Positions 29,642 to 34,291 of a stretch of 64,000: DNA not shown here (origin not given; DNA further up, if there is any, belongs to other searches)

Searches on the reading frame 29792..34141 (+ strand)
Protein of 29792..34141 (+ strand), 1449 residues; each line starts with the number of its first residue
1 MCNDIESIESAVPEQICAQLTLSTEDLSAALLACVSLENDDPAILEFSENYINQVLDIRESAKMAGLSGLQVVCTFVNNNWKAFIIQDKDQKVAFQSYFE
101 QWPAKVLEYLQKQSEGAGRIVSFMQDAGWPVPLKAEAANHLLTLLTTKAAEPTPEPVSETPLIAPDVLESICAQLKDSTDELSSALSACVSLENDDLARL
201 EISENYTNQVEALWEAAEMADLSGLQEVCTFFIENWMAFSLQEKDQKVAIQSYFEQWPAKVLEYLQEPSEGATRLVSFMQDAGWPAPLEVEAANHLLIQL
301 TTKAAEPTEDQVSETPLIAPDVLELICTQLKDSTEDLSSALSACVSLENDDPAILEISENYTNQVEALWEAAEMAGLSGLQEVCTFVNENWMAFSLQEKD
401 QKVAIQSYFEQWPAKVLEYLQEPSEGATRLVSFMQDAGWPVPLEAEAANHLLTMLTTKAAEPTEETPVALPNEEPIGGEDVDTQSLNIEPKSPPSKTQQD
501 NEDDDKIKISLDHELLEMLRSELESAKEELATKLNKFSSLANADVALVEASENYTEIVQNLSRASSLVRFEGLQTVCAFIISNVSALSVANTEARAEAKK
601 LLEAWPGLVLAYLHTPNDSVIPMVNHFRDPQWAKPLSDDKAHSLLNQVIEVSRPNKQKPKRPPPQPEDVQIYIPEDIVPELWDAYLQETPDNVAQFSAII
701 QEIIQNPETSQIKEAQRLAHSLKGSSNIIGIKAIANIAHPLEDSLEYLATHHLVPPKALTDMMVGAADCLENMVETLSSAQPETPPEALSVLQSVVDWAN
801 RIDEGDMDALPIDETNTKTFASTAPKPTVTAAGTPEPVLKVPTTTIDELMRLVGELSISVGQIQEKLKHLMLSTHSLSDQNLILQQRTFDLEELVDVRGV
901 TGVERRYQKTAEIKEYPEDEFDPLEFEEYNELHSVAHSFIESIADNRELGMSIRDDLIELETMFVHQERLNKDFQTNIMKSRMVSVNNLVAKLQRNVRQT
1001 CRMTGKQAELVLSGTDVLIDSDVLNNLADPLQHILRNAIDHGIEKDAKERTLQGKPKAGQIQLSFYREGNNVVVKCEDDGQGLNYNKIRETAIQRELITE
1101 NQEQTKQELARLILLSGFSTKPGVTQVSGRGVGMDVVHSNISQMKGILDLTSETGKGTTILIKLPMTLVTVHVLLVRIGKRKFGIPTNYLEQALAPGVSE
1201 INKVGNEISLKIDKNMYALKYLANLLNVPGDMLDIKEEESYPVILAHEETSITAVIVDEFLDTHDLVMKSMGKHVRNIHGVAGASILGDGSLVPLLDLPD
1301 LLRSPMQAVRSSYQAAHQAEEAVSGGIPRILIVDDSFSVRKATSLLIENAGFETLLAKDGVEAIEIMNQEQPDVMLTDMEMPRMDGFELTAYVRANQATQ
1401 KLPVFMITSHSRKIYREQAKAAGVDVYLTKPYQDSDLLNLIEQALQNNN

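Call 36: search_protein_families(library=padloc, proteins=[window:29792-34141:+], max_evalue=0.01)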
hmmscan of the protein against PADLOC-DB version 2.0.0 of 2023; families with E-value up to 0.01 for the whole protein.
window:29792-34141:+ (1449 aa): 3 families
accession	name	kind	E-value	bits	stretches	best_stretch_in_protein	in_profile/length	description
PDLC04055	PD-T4-6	-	3.7e-05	20.7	1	1314-1448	351-486/496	-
PDLC04725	PDC-M60B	-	0.0036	15.2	0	1329-1385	5-63/158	-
PDLC00405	SduA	-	0.0054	14.3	0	1328-1413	7-99/323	DUF4263 domain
